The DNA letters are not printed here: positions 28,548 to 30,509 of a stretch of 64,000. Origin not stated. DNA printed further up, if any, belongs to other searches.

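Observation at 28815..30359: Flavin-dependent halogenase encoded inside a polysaccharide operon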

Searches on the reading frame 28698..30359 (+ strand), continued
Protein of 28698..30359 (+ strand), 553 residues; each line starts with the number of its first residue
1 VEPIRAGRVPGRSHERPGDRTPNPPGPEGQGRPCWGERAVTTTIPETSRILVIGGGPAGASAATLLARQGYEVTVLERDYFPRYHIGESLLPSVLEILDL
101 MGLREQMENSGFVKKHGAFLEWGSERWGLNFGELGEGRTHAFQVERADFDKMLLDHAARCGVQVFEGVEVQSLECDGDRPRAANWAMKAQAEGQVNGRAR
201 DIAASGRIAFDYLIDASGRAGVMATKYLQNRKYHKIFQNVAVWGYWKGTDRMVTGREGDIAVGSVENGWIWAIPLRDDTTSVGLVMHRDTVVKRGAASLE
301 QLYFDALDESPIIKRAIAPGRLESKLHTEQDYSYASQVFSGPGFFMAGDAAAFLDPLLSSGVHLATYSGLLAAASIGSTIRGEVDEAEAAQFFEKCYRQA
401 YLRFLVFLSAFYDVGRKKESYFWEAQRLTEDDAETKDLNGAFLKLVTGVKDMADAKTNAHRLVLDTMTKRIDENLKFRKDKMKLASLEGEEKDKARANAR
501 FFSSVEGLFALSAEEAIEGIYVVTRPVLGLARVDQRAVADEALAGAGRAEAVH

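Call 11: find_encoding_contigs(protein=P0004, flank=10000, max_places=2)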
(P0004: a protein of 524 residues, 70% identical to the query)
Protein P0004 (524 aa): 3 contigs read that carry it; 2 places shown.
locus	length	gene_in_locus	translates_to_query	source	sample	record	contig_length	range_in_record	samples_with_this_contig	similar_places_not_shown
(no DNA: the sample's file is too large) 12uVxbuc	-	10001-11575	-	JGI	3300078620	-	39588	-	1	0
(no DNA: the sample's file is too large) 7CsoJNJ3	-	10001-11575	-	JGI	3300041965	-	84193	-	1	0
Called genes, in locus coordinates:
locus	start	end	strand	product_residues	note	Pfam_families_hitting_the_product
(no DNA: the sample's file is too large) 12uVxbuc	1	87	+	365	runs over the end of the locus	PF02563:Poly_export, PF10531:SLBB (weak), PF22461:SLBB_2 (weak)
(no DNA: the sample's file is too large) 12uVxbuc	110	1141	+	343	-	PF02563:Poly_export, PF22461:SLBB_2 (weak), PF10531:SLBB (faint)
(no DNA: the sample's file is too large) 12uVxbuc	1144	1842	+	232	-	PF13580:SIS_2, PF01380:SIS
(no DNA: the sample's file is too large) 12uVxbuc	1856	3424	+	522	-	PF00501:AMP-binding, PF13193:AMP-binding_C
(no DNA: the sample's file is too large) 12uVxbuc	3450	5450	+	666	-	PF13522:GATase_6, PF13537:GATase_7, PF00733:Asn_synthase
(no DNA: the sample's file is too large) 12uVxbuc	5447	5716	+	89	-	PF00550:PP-binding (weak)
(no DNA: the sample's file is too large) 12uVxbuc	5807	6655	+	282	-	-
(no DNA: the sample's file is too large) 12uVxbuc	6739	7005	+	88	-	PF00550:PP-binding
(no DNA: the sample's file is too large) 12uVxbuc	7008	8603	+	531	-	PF00501:AMP-binding, PF13193:AMP-binding_C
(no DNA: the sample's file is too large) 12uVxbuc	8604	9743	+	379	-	PF01757:Acyl_transf_3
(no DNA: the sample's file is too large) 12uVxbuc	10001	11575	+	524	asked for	PF00070:Pyr_redox (faint), PF01266:DAO (weak), PF01494:FAD_binding_3, PF04820:Trp_halogenase, PF13450:NAD_binding_8 (weak), PF04820:Trp_halogenase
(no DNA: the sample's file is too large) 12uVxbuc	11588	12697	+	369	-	PF01757:Acyl_transf_3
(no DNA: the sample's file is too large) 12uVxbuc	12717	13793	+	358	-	PF01073:3Beta_HSD, PF01370:Epimerase, PF02719:Polysacc_synt_2, PF04321:RmlD_sub_bind, PF05368:NmrA (weak), PF07993:NAD_binding_4 (faint), PF13460:NAD_binding_10, PF16363:GDP_Man_Dehyd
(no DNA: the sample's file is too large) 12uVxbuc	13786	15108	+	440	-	PF13489:Methyltransf_23, PF07021:MetW (weak), PF08241:Methyltransf_11, PF08242:Methyltransf_12, PF13649:Methyltransf_25, PF13847:Methyltransf_31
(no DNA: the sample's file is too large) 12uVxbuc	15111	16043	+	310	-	PF00535:Glycos_transf_2, PF13641:Glyco_tranf_2_3, PF13632:Glyco_trans_2_3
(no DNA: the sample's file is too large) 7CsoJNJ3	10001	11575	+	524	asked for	PF00070:Pyr_redox (faint), PF01266:DAO (weak), PF01494:FAD_binding_3, PF04820:Trp_halogenase, PF13450:NAD_binding_8 (weak), PF04820:Trp_halogenase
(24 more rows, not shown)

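Call 12: find_encoding_contigs(protein=P0060, flank=10000, max_places=2)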
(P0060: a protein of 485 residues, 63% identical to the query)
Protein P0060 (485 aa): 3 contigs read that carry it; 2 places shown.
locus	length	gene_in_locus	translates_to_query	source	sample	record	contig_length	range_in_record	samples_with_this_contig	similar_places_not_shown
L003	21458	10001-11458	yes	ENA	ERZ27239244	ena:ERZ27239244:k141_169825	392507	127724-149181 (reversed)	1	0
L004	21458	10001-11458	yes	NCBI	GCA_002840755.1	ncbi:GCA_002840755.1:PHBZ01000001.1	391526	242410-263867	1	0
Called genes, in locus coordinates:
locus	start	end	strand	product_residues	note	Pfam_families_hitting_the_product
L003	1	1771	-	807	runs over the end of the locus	PF02687:FtsX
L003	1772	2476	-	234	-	PF00005:ABC_tran, PF13304:AAA_21 (weak)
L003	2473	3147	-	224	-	PF00005:ABC_tran, PF13304:AAA_21 (faint)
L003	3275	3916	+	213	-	PF00440:TetR_N, PF14278:TetR_C_8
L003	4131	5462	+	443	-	PF02310:B12-binding (weak), PF04055:Radical_SAM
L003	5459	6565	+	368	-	-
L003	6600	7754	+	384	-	PF03222:Trp_Tyr_perm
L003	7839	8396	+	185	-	PF00440:TetR_N, PF17937:TetR_C_28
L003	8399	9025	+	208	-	PF13673:Acetyltransf_10 (weak), PF00583:Acetyltransf_1, PF13508:Acetyltransf_7 (weak)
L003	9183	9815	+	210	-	PF02834:LigT_PEase (faint), PF13563:2_5_RNA_ligase2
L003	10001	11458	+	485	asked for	PF01266:DAO (weak), PF01494:FAD_binding_3, PF04820:Trp_halogenase, PF07992:Pyr_redox_2 (faint), PF12831:FAD_oxidored, PF13450:NAD_binding_8 (weak), PF04820:Trp_halogenase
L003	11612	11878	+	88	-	PF00015:MCPsignal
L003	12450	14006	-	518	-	PF13231:PMT_2 (weak)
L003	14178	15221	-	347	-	PF01073:3Beta_HSD, PF01370:Epimerase, PF02719:Polysacc_synt_2, PF04321:RmlD_sub_bind, PF13460:NAD_binding_10, PF16363:GDP_Man_Dehyd, PF07993:NAD_binding_4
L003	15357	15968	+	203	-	PF12535:Nudix_N, PF00293:NUDIX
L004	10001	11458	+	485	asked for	PF01266:DAO (weak), PF01494:FAD_binding_3, PF04820:Trp_halogenase, PF07992:Pyr_redox_2 (faint), PF12831:FAD_oxidored, PF13450:NAD_binding_8 (weak), PF04820:Trp_halogenase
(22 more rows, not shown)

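Call 14: search_protein_families(library=ncbifam, proteins=[window:28815-30359:+], max_evalue=0.00001)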
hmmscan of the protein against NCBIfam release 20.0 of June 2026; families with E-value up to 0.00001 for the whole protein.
window:28815-30359:+ (514 aa): 30 families (the best 25 are shown)
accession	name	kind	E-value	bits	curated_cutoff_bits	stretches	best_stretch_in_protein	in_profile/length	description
NF033113.0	halo_ClmS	equivalog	1.2e-83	281.5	900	1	8-422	2-408/570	chloramphenicol-biosynthetic FADH2-dependent halogenase CmlS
NF049967.1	QhpG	equivalog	4.4e-60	203.8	240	1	11-397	1-347/423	flavin-dependent monooxygenase QhpG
NF038171.1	maturase_LodB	equivalog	2.6e-39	135.3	400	1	11-386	2-359/361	lysine-epsilon-oxidase maturase LodB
TIGR02032.1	GG-red-SF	subfamily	1.1e-32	114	158.8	1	11-336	3-296/297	geranylgeranyl reductase family protein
NF038174.1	maturase_GoxB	equivalog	6.6e-29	101.1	400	1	10-385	2-356/358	glycine oxidase maturase GoxB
NF004833.1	PRK06185.1-1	subfamily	1.4e-15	56.9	488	1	8-342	2-320/403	FAD-dependent oxidoreductase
NF004834.1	PRK06185.1-3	subfamily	1.1e-14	54.1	500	1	8-342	7-324/420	FAD-dependent oxidoreductase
NF045655.1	MkRedMenJ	equivalog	2.8e-13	49.5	700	1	8-344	4-322/406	menaquinone reductase MenJ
TIGR02023.1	BchP-ChlP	subfamily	2.9e-13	49.6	343.3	1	10-382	2-345/388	geranylgeranyl diphosphate reductase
NF006092.0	PRK08244.1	equivalog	9.5e-12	44.3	644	1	11-139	5-131/494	monooxygenase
NF041160.1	DGGPL_Thplmales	equivalog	1.1e-11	44.3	780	1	10-342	5-315/396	digeranylgeranylglycerophospholipid reductase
NF005313.0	PRK06847.1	subfamily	2.7e-11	43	372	1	8-139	4-138/375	hypothetical protein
NF004835.0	PRK06185.1-4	equivalog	4.6e-10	38.8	601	1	8-68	10-71/411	FAD-dependent oxidoreductase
NF041385.1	Dggglyphlred_Halo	equivalog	1.3e-09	37.1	700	0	205-352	185-328/405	digeranylgeranylglycerophospholipid reductase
NF005720.0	PRK07538.1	subfamily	2.1e-09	36.8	400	1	9-157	3-155/418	hypothetical protein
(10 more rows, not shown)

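Call 17: search_protein_families(library=pfam, proteins=[window:28698-30359:+], max_evalue=0.01)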
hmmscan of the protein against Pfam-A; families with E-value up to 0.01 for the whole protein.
window:28698-30359:+ (553 aa): 13 families
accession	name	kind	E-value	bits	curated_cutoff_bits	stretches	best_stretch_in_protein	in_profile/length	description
PF04820.20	Trp_halogenase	-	2.7e-40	139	21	2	139-431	150-404/458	Tryptophan halogenase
PF01494.25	FAD_binding_3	-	1e-23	84.6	22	1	49-387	3-329/349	FAD binding domain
PF01266.30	DAO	-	1e-09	38.8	27.9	1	49-80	1-32/353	FAD dependent oxidoreductase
PF13450.12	NAD_binding_8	-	5.4e-08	33.4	21.9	1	52-78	1-27/68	NAD(P)-binding Rossmann-like domain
PF07992.20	Pyr_redox_2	-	8.8e-06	25.8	26.1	1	49-79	2-33/291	Pyridine nucleotide-disulphide oxidoreductase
PF00070.33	Pyr_redox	-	1.7e-05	25.7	22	1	49-79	1-31/82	Pyridine nucleotide-disulphide oxidoreductase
PF12831.13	FAD_oxidored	-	3.4e-05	23.8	27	1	50-188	2-129/416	FAD dependent oxidoreductase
PF00890.30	FAD_binding_2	-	0.00011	22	20.4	1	50-80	2-32/414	FAD binding domain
PF03486.20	HI0933_like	-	0.00027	20.9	50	1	49-78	2-31/244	HI0933-like protein Rossmann domain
PF01262.27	AlaDh_PNT_C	-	0.00052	19.9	23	1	36-79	15-60/214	Alanine dehydrogenase/PNT, C-terminal domain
PF01134.28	GIDA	-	0.0012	18.4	22.1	1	50-76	2-28/391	Glucose inhibited division protein A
PF01946.23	Thi4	-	0.0032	17.2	26.2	0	48-79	18-50/235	Thi4 family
PF13738.12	Pyr_redox_3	-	0.0053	16.5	30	1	47-80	164-197/305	Pyridine nucleotide-disulphide oxidoreductase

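Call 19: find_related_loci(query=window:28815-30359:+, collection=genome_contigs, flank=10000)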
Query window:28815-30359:+ (514 aa) in genome_contigs; peptide patterns used: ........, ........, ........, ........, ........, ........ (x = any residue, [..] = any of these).
61 stretches matched a pattern; 1 encode a relative of the query (tblastn E <= 1e-3); 1 distinct loci.
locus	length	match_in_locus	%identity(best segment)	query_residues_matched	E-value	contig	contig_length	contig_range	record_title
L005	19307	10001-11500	71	4-501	0e+0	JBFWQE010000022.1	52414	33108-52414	MAG: Vicinamibacterales bacterium isolate CA_2019_TPBF_176 NODE_4303_length_52414_cov_5.950906_TPBF, whole genome shotgu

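Call 20: find_encoding_contigs(protein=P0018, flank=10000, max_places=1)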
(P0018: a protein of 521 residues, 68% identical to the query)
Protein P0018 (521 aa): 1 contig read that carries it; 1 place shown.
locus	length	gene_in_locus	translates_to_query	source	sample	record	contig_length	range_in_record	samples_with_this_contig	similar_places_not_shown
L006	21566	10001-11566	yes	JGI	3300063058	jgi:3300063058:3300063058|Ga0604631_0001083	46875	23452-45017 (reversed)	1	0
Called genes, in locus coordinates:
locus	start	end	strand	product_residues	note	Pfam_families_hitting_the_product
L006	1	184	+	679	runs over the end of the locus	?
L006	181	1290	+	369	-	PF02563:Poly_export, PF10531:SLBB (faint), PF22461:SLBB_2 (weak)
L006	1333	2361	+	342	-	PF02563:Poly_export, PF10531:SLBB (weak), PF22461:SLBB_2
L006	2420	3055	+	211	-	PF13580:SIS_2, PF01380:SIS (weak)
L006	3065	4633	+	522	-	PF00501:AMP-binding, PF13193:AMP-binding_C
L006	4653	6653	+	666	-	PF13522:GATase_6, PF13537:GATase_7, PF00733:Asn_synthase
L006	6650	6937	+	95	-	PF00550:PP-binding (weak)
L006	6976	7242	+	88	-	PF00550:PP-binding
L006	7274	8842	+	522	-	PF00501:AMP-binding, PF13193:AMP-binding_C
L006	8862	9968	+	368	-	PF01757:Acyl_transf_3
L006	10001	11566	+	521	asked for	PF01266:DAO (faint), PF01494:FAD_binding_3, PF04820:Trp_halogenase, PF12831:FAD_oxidored (faint), PF13450:NAD_binding_8 (weak), PF04820:Trp_halogenase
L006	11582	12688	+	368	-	PF01757:Acyl_transf_3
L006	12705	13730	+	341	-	PF01073:3Beta_HSD, PF01370:Epimerase, PF02719:Polysacc_synt_2, PF04321:RmlD_sub_bind, PF05368:NmrA (faint), PF07993:NAD_binding_4 (faint), PF13460:NAD_binding_10, PF16363:GDP_Man_Dehyd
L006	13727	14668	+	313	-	PF00535:Glycos_transf_2, PF13641:Glyco_tranf_2_3, PF13632:Glyco_trans_2_3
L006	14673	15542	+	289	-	PF01061:ABC2_membrane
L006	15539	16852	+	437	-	PF00005:ABC_tran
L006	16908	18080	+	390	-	PF00535:Glycos_transf_2, PF10111:Glyco_tranf_2_2, PF13641:Glyco_tranf_2_3, PF13632:Glyco_trans_2_3 (weak)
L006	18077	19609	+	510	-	-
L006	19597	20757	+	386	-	PF00535:Glycos_transf_2, PF10111:Glyco_tranf_2_2, PF13641:Glyco_tranf_2_3, PF13632:Glyco_trans_2_3 (weak), PF07219:HemY_N (faint)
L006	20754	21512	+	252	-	PF13469:Sulfotransfer_3 (faint)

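Call 21: find_encoding_contigs(protein=P0020, flank=10000, max_places=1)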
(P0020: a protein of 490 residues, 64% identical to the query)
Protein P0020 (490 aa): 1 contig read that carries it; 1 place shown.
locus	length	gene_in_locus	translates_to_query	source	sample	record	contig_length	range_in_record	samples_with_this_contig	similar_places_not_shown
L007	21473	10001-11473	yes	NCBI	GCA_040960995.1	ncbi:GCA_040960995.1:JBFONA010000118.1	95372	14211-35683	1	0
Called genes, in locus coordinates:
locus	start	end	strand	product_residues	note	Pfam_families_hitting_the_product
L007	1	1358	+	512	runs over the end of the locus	PF13088:BNR_2 (faint)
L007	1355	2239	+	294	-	PF01061:ABC2_membrane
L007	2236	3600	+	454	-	PF00005:ABC_tran, PF14524:Wzt_C (weak)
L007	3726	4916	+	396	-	PF00535:Glycos_transf_2, PF10111:Glyco_tranf_2_2, PF13506:Glyco_transf_21 (weak), PF13641:Glyco_tranf_2_3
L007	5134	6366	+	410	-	PF00535:Glycos_transf_2, PF10111:Glyco_tranf_2_2, PF13641:Glyco_tranf_2_3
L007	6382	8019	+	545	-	PF13231:PMT_2 (weak)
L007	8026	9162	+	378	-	PF00535:Glycos_transf_2, PF10111:Glyco_tranf_2_2, PF13641:Glyco_tranf_2_3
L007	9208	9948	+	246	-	PF13469:Sulfotransfer_3 (faint)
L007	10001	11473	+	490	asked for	PF01266:DAO (faint), PF01494:FAD_binding_3, PF04820:Trp_halogenase, PF07992:Pyr_redox_2 (faint), PF12831:FAD_oxidored (faint), PF13450:NAD_binding_8 (weak), PF04820:Trp_halogenase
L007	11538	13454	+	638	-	PF13522:GATase_6, PF13537:GATase_7, PF00733:Asn_synthase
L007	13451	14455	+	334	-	PF00534:Glycos_transf_1, PF13692:Glyco_trans_1_4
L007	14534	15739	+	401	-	PF13439:Glyco_transf_4, PF13579:Glyco_trans_4_4, PF00534:Glycos_transf_1, PF13692:Glyco_trans_1_4, PF13524:Glyco_trans_1_2 (weak)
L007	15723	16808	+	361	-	PF13641:Glyco_tranf_2_3, PF00535:Glycos_transf_2, PF10111:Glyco_tranf_2_2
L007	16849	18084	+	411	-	PF01041:DegT_DnrJ_EryC1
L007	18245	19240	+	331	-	PF01370:Epimerase, PF04321:RmlD_sub_bind, PF16363:GDP_Man_Dehyd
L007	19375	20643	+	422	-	PF13439:Glyco_transf_4, PF20706:GT4-conflict (weak), PF00534:Glycos_transf_1, PF13692:Glyco_trans_1_4, PF13524:Glyco_trans_1_2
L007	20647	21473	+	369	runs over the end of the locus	PF01757:Acyl_transf_3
